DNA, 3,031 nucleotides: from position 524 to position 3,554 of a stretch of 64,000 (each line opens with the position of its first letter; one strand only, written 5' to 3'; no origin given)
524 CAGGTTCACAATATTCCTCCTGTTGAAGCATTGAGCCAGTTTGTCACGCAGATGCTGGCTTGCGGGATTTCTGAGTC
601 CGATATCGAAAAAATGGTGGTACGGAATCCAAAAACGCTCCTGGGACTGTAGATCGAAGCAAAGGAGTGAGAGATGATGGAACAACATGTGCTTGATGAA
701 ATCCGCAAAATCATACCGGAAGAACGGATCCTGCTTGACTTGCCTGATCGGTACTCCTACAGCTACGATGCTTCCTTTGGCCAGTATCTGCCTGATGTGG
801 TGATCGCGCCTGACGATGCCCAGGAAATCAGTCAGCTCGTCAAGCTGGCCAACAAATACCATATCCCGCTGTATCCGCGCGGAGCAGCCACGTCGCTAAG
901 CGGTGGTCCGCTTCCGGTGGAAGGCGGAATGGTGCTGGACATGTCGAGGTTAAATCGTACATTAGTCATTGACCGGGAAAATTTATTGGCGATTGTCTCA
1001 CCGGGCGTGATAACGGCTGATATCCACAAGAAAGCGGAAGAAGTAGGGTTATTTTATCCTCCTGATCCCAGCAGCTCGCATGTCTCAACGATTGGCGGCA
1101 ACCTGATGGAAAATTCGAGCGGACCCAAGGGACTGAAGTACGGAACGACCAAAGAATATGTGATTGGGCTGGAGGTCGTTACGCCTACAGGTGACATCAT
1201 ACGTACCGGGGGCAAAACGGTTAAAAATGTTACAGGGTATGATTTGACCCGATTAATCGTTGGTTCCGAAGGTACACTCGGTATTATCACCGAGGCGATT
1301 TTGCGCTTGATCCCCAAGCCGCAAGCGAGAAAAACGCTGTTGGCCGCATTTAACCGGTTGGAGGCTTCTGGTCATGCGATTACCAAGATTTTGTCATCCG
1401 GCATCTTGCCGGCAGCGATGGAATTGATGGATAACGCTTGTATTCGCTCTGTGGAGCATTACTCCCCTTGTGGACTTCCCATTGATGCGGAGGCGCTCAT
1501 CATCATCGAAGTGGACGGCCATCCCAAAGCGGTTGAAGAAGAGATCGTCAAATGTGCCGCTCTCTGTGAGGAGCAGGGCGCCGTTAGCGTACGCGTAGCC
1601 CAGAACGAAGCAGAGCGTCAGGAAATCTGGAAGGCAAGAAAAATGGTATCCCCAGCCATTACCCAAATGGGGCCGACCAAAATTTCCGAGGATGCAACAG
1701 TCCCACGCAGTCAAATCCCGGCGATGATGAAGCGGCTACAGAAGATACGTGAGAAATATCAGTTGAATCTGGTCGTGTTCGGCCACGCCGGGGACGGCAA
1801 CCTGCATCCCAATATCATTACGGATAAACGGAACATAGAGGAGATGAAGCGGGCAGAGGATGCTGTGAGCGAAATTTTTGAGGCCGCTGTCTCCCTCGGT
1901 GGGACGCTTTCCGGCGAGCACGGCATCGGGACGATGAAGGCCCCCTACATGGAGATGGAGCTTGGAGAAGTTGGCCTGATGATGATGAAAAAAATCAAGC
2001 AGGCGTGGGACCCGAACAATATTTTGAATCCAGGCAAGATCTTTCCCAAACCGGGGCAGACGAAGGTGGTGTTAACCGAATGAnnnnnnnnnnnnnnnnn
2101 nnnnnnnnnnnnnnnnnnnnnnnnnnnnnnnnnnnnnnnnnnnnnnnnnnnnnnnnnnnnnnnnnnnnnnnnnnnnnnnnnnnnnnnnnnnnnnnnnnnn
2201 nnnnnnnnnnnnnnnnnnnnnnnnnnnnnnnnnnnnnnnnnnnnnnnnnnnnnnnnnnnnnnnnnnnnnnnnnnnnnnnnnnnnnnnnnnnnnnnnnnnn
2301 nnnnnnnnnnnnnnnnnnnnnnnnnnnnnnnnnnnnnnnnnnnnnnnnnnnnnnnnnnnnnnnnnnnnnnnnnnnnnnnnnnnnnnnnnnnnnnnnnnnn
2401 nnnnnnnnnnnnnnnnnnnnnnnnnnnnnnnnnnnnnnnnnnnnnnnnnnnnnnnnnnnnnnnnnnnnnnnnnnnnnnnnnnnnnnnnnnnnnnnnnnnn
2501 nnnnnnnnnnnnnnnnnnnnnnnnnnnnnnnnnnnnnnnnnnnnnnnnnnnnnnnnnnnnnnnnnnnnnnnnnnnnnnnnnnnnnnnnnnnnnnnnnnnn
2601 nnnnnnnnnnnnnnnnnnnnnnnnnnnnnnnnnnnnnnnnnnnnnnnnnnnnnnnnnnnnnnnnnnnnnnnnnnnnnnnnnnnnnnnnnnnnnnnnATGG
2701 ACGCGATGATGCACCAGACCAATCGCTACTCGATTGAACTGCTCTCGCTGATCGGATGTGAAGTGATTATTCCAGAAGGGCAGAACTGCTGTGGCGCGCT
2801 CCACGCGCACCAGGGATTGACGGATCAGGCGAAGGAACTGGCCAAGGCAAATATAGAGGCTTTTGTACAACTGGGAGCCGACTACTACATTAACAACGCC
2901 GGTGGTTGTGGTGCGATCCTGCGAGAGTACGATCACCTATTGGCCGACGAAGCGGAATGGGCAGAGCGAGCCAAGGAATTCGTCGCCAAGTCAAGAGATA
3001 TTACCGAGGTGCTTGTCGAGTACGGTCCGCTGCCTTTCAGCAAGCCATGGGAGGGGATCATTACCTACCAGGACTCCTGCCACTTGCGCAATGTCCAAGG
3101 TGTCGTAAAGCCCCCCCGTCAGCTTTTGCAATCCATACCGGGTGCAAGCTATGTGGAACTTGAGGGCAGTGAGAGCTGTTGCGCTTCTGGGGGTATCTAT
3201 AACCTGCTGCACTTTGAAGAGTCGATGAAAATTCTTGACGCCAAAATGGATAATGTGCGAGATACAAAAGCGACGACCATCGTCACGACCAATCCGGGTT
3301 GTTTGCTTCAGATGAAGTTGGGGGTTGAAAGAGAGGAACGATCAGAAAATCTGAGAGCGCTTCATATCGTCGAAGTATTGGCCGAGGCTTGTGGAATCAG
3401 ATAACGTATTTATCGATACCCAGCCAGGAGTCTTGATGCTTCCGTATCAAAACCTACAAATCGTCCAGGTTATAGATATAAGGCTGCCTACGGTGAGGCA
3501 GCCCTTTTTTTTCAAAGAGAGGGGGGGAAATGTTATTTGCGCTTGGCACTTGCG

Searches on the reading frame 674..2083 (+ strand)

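Call 26: search_protein_families(library=pfam, proteins=[window:674-2083:+], max_evalue=0.00001)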
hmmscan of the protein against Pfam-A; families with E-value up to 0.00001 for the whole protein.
window:674-2083:+ (469 aa): 2 families
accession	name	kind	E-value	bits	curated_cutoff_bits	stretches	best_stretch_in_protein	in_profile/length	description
PF02913.24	FAD-oxidase_C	-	6.8e-78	262.2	21.2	1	215-456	1-248/248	FAD linked oxidases, C-terminal domain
PF01565.28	FAD_binding_4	-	3.5e-39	134.1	26.4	1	40-179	1-139/139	FAD binding domain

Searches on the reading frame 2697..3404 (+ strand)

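Call 26: search_protein_families(library=pfam, proteins=[window:2697-3404:+], max_evalue=0.00001)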
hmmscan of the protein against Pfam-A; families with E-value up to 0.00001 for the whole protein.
window:2697-3404:+ (235 aa): 1 family
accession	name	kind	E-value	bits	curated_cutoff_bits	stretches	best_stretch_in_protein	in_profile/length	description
PF02754.22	CCG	-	1.4e-30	105.7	20.6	2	122-207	1-85/85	Cysteine-rich domain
